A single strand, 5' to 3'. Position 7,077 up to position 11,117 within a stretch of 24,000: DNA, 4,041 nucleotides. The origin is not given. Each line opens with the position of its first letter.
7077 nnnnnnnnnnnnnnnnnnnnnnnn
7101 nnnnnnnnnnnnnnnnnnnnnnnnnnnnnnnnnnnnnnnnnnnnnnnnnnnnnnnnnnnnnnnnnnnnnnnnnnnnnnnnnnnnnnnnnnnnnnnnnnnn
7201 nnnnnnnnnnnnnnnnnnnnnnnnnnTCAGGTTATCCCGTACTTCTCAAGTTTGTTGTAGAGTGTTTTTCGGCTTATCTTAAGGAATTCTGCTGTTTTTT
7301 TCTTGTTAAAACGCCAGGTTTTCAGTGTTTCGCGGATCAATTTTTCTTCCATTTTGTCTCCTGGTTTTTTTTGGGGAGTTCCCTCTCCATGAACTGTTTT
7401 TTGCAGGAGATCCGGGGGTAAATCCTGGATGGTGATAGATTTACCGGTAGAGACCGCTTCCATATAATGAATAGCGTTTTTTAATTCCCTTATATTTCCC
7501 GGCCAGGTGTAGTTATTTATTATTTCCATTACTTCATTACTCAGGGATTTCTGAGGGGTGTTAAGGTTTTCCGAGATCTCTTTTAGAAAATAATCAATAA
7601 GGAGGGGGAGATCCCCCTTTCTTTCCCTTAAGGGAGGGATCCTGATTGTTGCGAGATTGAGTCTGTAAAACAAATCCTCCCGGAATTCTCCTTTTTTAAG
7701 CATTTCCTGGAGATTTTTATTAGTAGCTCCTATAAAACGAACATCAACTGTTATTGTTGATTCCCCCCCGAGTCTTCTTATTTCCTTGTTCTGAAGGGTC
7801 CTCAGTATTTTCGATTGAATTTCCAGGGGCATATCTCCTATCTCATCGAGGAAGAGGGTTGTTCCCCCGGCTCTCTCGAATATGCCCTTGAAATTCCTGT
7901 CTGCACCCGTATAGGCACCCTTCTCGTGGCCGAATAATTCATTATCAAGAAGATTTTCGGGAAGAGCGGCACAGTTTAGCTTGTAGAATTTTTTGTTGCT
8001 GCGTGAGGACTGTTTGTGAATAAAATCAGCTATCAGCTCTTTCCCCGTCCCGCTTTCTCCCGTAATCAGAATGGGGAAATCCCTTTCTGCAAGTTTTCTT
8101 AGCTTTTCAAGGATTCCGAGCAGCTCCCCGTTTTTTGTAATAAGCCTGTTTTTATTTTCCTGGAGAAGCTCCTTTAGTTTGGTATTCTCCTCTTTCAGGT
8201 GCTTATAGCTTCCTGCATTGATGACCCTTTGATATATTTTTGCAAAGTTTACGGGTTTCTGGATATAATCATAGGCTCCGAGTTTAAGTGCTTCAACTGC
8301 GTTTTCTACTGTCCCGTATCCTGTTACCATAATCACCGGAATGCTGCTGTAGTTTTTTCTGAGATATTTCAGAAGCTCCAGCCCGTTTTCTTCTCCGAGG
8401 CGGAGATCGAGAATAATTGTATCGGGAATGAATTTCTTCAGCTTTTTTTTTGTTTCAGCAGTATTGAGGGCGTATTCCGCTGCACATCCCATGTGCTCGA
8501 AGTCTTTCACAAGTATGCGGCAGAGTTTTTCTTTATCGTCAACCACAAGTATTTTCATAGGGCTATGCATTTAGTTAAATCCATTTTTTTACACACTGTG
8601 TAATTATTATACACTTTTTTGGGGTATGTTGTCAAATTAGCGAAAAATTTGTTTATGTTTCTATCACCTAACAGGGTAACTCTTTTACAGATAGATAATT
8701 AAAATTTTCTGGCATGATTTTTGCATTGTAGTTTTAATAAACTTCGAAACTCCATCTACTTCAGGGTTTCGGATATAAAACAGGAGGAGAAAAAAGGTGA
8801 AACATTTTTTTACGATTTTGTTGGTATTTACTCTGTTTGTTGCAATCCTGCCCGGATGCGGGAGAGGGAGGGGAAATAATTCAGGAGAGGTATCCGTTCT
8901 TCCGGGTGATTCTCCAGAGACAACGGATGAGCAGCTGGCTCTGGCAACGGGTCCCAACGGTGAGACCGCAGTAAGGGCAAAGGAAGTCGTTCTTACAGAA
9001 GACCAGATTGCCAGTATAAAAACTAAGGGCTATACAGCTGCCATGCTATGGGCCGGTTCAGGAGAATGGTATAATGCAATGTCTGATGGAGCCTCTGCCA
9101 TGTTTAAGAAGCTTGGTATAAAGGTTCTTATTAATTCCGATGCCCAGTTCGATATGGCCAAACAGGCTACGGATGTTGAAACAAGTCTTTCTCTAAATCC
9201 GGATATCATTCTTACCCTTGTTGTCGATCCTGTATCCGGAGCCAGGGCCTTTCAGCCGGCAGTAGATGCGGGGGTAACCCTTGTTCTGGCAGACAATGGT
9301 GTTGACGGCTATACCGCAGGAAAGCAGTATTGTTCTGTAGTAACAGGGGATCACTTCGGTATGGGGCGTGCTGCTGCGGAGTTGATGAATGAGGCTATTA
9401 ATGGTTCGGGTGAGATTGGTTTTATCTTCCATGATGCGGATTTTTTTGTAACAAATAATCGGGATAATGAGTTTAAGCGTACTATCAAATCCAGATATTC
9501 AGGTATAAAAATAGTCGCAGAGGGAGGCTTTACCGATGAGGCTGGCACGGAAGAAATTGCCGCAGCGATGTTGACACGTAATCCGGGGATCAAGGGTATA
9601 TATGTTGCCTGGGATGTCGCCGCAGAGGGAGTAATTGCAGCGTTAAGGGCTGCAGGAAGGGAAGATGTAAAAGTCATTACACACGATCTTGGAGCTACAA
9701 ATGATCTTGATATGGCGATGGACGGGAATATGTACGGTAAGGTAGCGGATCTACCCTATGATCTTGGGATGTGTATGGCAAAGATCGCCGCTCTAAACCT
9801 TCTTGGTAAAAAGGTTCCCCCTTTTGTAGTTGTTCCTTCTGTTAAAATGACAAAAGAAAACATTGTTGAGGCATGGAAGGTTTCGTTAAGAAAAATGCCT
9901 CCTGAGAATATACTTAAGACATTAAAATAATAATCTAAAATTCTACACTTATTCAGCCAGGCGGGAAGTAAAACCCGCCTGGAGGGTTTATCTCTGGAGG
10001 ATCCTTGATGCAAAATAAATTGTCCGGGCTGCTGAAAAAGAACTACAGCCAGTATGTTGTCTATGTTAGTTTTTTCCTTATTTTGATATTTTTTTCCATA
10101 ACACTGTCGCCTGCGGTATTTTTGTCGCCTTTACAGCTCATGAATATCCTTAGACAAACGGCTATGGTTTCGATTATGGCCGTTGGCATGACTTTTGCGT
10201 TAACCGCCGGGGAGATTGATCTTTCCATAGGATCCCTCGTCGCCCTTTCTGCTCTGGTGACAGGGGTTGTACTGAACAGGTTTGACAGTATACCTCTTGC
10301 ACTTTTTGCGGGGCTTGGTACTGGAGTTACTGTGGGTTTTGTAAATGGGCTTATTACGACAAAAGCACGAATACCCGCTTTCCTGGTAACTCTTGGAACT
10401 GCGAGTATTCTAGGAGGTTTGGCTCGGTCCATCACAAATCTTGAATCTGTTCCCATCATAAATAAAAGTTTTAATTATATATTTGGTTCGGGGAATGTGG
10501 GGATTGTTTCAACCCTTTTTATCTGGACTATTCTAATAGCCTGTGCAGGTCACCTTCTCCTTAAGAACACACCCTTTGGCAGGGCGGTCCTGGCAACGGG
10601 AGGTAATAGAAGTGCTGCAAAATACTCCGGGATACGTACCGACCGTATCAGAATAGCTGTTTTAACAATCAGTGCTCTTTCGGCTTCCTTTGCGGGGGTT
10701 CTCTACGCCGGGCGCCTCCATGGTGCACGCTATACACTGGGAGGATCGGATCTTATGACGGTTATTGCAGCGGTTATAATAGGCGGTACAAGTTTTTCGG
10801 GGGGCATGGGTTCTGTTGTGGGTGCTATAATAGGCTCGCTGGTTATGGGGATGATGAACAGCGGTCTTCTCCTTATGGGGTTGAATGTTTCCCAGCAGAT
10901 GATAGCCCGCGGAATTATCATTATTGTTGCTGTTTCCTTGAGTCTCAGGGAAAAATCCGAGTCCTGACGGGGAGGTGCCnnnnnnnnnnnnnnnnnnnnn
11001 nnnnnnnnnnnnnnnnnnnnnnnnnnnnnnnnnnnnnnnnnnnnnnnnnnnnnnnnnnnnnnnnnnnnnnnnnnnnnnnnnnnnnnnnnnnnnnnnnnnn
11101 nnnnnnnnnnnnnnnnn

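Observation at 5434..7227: TM-less histidine kinase whose input module is an ABC-transporter ATPase domain paralogous to NBD1 of the neighbouring transporter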

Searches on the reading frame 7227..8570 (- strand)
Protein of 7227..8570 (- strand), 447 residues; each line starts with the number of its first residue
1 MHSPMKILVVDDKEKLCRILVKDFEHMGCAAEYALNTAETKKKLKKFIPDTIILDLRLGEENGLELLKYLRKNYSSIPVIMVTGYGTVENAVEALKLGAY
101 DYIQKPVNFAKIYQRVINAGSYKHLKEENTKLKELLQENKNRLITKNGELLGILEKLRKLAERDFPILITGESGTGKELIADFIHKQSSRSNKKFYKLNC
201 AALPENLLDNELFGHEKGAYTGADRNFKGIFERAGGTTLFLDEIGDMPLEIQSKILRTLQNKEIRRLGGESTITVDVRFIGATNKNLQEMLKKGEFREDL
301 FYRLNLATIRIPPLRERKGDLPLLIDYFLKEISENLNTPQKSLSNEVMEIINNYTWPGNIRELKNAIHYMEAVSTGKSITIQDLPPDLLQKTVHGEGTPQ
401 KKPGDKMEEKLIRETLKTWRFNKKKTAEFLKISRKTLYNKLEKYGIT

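Call 7: search_protein_families(library=pfam, proteins=[window:7227-8570:-], max_evalue=0.01)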
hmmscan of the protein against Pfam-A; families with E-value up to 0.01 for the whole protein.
window:7227-8570:- (447 aa): 8 families
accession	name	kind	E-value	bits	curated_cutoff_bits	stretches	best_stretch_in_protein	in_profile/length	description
PF00158.32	Sigma54_activat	-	4.6e-67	225.4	20.2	1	144-309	2-167/168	Sigma-54 interaction domain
PF00072.30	Response_reg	-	2e-25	89.6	30.2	1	7-116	1-110/111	Response regulator receiver domain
PF25601.1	AAA_lid_14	-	4.6e-25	87.7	27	1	315-395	1-81/87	AAA+ ATPase lid domain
PF14532.12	Sigma54_activ_2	-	3.8e-22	79.5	25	1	153-314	10-138/138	Sigma-54 interaction domain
PF02954.25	HTH_8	-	9.9e-11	41.6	22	1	407-444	5-42/42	Bacterial regulatory protein, Fis family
PF07728.20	AAA_5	-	1.6e-05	25.3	22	1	167-286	2-124/139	AAA domain (dynein-related subfamily)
PF00004.35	AAA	-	2.1e-05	25.4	21.2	1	167-287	1-111/131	ATPase family associated with various cellular activities (AAA)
PF07724.20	AAA_2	-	0.00041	20.8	27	1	167-295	6-135/166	AAA domain (Cdc48 subfamily)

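Call 8: search_protein_families(library=ncbifam, proteins=[window:7227-8570:-], max_evalue=0.01)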
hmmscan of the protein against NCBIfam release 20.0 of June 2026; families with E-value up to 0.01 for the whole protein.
window:7227-8570:- (447 aa): 109 families (the best 25 are shown)
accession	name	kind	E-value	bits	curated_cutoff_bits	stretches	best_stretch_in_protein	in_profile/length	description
NF008469.0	PRK11361.1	equivalog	2.4e-123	412.3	714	1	2-447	2-457/461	acetoacetate metabolism transcriptional regulator AtoC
TIGR01818.1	ntrC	equivalog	2.8e-115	385.7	558.6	1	7-396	1-389/463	nitrogen regulation protein NR(I)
TIGR02915.1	PEP_resp_reg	equivalog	4.3e-114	381.8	502.6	1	7-446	1-444/445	PEP-CTERM-box response regulator transcription factor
NF041552.1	TF_PrdR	equivalog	9.1e-108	361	795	1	126-445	252-577/577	sigma-54 dependent transcriptional regulator PrdR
NF007689.0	PRK10365.1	equivalog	2.6e-102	342.9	760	1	2-442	3-440/441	sigma-54-dependent response regulator transcription factor ZraR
NF051870.1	NAssimRespRegNtrX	equivalog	1.8e-100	337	600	1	6-446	3-452/452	nitrogen assimilation response regulator NtrX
NF008176.1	PRK10923.1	equivalog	5.2e-97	325.3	620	1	6-396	5-393/469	nitrogen regulation protein NR(I)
NF049963.1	RespRegFlgRCampy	domain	6.4e-96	321.8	750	1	19-445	18-428/429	fla regulon two-component system response regulator FlgR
NF011695.0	PRK15115.1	equivalog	1.2e-95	320.9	763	1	2-439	4-431/445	two-component system response regulator GlrR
NF041946.1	LuxO_transreg_Vib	equivalog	4.5e-93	312.6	800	1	37-393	29-385/463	quorum-sensing sigma-54 dependent transcriptional regulator LuxO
TIGR01817.1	nifA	equivalog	4.1e-92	309.7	528.85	1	123-384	178-438/534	nif-specific transcriptional activator NifA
NF050807.1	TransRegFlbDCaul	equivalog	2.7e-89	300.1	750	1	50-444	47-438/454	sigma-54-dependent transcriptional regulator FlbD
NF003451.0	PRK05022.1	equivalog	5.8e-89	299.1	476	1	126-439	175-503/512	nitric oxide reductase transcriptional regulator NorR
NF038308.1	RNA_repair_RtcR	equivalog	4.6e-88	296.3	650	1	87-433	122-500/530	RNA repair transcriptional activator RtcR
TIGR02974.1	phageshock_pspF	equivalog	2.3e-83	280.2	443.55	1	144-370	2-229/336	phage shock protein operon transcriptional activator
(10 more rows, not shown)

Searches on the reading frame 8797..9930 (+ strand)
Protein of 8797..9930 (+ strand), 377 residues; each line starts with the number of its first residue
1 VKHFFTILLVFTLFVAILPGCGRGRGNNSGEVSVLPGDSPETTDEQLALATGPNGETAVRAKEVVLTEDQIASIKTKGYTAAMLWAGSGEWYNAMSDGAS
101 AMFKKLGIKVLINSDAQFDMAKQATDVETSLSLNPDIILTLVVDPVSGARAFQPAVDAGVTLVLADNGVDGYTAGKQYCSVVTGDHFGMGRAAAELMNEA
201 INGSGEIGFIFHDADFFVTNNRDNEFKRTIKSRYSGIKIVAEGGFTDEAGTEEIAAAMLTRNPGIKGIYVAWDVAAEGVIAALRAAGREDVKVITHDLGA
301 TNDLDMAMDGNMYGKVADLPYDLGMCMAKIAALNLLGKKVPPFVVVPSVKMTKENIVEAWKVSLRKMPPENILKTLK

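Call 7: search_protein_families(library=pfam, proteins=[window:8797-9930:+], max_evalue=0.01)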
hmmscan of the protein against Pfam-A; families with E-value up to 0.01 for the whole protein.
window:8797-9930:+ (377 aa): 2 families
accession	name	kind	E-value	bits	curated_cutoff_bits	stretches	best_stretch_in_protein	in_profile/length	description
PF13407.12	Peripla_BP_4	-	8.7e-40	137.3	35.1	1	86-339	7-258/258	Periplasmic binding protein domain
PF13377.12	Peripla_BP_3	-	6.8e-05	23.4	26.5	1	204-297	9-111/167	Periplasmic binding protein-like domain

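Call 8: search_protein_families(library=ncbifam, proteins=[window:8797-9930:+], max_evalue=0.01)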
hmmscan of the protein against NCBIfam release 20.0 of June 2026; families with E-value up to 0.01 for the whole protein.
window:8797-9930:+ (377 aa): 5 families
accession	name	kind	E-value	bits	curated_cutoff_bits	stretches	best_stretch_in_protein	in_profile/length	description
NF007254.0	PRK09701.1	equivalog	9.1e-15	54.6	335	1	76-340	23-292/311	D-allose transporter substrate-binding protein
NF052284.1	rhzpin_SBP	equivalog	2.9e-12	46.3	420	1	90-313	14-233/289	rhizopine catabolism ABC transporter substrate-binding protein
NF007936.0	PRK10653.1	equivalog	2.7e-11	43.3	337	1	90-346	39-288/295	ribose ABC transporter substrate-binding protein RbsB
TIGR02637.1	RhaS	equivalog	2.9e-08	33.3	342.25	1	90-332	11-253/302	rhamnose ABC transporter substrate-binding protein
NF011937.0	PRK15408.1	equivalog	0.00015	20.8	384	1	91-267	41-216/340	autoinducer 2 ABC transporter substrate-binding protein LsrB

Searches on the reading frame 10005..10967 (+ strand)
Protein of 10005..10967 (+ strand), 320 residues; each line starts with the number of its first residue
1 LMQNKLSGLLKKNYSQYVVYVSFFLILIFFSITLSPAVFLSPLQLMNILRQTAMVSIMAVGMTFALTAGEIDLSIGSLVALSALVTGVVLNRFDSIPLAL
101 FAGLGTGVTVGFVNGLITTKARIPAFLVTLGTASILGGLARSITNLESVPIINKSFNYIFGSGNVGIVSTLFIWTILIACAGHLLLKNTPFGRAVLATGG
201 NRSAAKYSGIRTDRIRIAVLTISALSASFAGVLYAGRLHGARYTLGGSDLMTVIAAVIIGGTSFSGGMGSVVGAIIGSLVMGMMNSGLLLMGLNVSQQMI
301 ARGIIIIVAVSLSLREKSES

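Call 7: search_protein_families(library=pfam, proteins=[window:10005-10967:+], max_evalue=0.01)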
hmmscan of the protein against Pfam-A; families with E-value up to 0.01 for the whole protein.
window:10005-10967:+ (320 aa): 1 family
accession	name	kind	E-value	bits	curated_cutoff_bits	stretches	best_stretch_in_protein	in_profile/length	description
PF02653.21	BPD_transp_2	-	1.2e-43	149.6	26.8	1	45-309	2-268/269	Branched-chain amino acid transport system / permease component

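Call 8: search_protein_families(library=ncbifam, proteins=[window:10005-10967:+], max_evalue=0.01)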
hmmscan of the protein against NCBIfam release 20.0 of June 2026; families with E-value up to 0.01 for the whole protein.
window:10005-10967:+ (320 aa): 13 families
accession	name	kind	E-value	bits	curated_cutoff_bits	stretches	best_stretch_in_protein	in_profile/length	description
NF040906.3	GguB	equivalog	1.5e-56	192.3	450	2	168-317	225-373/375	multiple monosaccharide ABC transporter permease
NF008441.0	PRK11285.1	equivalog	2.5e-53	181.3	378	1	11-313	24-323/333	L-arabinose ABC transporter permease AraH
NF007067.0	PRK09512.1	equivalog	2.8e-52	177.9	398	1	24-312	26-316/321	ribose ABC transporter permease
NF007252.0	PRK09699.1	equivalog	5.9e-43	147.4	396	1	14-312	23-320/326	D-allose ABC transporter permease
NF007014.0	PRK09478.1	equivalog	4.1e-39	134.8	386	1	12-314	11-329/336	galactose/methyl galactoside ABC transporter permease MglC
NF008630.0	PRK11618.1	equivalog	5.3e-38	131.1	363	1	17-312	9-308/331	galactofuranose ABC transporter, permease protein YjfF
NF011961.0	PRK15432.1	equivalog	5.2e-34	118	388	1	26-308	18-299/344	autoinducer 2 ABC transporter permease LsrC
NF041862.1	YtfT_transport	equivalog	4e-31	108.4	535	1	18-310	31-321/339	galactofuranose ABC transporter, ATP-binding protein YtfT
NF011612.1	PRK15038.1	equivalog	1.8e-26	93.1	500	1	45-314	32-309/322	autoinducer 2 ABC transporter permease LsrD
NF008450.0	PRK11301.1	subfamily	5e-06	26.2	366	1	172-307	265-395/418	high-affinity branched-chain amino acid ABC transporter permease LivM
TIGR03408.1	urea_trans_UrtC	equivalog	1.8e-05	24.6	296.2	1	168-309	168-302/313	urea ABC transporter permease subunit UrtC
TIGR03409.1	urea_trans_UrtB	equivalog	2.9e-05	23.9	250.3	1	52-308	11-273/291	urea ABC transporter permease subunit UrtB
NF008011.0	PRK10740.1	equivalog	0.00022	21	379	1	167-286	156-269/308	high-affinity branched-chain amino acid ABC transporter permease LivH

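Call 31: search_solved_structures(query=window:10005-10967:+, max_evalue=0.001)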
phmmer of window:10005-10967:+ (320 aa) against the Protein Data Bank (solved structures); distinct sequences matched with E-value up to 0.001: 0.
